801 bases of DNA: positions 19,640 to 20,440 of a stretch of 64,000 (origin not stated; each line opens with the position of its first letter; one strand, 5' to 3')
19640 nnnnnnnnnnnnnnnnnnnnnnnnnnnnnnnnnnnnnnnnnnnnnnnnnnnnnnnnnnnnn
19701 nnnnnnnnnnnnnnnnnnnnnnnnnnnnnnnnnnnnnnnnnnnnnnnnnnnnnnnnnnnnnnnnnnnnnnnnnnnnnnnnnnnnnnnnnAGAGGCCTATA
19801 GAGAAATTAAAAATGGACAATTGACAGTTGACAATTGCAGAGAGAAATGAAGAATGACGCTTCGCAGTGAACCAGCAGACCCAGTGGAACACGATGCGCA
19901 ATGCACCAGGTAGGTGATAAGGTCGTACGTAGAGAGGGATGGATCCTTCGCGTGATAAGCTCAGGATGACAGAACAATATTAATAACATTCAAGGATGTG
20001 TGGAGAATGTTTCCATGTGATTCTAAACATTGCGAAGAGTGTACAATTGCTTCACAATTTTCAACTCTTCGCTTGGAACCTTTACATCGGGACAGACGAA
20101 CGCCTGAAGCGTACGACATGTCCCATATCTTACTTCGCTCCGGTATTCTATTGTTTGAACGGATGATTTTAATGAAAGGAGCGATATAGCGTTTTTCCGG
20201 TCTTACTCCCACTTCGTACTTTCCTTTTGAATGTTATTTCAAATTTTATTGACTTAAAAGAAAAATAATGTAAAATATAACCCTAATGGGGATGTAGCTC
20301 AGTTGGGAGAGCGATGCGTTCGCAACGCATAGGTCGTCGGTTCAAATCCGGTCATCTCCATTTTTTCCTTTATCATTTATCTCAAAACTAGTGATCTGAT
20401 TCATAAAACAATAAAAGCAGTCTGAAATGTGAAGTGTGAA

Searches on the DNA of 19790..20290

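Call 13: search_rna_families(source=window, start=19790, end=20290, threshold=evalue, max_evalue=10)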
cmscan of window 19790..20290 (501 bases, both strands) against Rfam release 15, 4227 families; matches with E-value up to 10: 2.
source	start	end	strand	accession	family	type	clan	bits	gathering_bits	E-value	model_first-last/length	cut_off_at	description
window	20136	20242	-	RF02390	sau-41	Gene; sRNA;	-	22.2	80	0.39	1-156/156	no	Staphylococcus sRNA sau-41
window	19802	19872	+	RF01144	sR17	Gene; snRNA; snoRNA; CD-box;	-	16.3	36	0.23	1-55/55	no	Small nucleolar RNA sR17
